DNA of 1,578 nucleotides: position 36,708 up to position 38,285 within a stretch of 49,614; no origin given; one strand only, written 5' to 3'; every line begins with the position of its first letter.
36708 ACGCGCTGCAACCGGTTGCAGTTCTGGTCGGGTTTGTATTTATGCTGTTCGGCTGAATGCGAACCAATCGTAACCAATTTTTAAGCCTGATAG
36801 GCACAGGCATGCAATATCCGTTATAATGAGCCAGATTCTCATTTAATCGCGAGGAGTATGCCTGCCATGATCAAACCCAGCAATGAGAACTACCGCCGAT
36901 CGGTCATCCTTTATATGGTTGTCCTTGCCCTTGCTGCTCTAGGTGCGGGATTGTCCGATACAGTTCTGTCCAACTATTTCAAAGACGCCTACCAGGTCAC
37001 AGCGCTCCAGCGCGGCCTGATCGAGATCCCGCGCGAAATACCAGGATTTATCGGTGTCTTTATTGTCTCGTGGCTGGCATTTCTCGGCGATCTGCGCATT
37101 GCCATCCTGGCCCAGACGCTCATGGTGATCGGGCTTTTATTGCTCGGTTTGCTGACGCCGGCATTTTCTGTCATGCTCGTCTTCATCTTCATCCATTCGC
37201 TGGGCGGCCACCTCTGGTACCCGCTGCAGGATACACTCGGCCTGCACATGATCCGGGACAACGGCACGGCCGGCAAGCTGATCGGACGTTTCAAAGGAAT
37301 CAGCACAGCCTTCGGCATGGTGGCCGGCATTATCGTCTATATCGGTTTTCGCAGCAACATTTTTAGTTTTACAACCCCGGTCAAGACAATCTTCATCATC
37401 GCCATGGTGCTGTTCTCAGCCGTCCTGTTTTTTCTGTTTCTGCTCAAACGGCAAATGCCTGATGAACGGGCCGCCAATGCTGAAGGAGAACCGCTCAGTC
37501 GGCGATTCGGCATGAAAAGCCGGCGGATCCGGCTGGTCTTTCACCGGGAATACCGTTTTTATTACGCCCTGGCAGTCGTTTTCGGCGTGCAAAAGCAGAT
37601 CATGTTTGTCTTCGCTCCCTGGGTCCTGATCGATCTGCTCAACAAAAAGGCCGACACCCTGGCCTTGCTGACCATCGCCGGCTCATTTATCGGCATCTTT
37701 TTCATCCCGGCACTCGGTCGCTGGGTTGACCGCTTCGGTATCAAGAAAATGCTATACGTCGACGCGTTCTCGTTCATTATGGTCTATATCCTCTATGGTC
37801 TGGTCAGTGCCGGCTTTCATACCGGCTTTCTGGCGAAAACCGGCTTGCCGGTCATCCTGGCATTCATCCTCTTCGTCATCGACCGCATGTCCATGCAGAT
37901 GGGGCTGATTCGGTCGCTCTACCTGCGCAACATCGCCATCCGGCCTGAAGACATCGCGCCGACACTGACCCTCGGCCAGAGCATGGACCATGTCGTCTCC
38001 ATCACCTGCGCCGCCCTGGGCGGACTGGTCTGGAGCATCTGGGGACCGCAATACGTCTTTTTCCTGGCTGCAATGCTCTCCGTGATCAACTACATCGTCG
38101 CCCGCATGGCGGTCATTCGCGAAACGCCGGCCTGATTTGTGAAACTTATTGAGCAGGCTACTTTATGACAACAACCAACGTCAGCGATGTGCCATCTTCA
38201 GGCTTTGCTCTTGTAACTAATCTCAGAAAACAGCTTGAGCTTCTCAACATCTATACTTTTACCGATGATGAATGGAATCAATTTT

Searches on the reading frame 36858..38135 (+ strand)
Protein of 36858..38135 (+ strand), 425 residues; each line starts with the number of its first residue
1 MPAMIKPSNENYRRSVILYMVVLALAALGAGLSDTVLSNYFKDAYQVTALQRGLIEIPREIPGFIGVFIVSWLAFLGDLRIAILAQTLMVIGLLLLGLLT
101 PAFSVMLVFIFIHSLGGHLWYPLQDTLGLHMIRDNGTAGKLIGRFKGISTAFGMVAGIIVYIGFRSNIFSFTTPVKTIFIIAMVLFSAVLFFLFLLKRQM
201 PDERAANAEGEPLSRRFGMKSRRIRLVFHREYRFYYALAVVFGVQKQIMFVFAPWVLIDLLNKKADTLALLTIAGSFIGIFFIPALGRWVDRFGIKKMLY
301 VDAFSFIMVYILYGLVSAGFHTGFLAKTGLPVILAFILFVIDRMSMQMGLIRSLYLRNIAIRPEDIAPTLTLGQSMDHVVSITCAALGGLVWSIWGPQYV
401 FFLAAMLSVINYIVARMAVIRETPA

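Call 43: search_protein_families(library=pfam, proteins=[window:36858-38135:+], max_evalue=0.01)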
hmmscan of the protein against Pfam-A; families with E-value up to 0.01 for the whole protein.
window:36858-38135:+ (425 aa): 1 family
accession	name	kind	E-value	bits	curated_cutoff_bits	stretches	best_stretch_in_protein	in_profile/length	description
PF07690.21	MFS_1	-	2.4e-14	53.4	33.4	1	21-357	3-321/347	Major Facilitator Superfamily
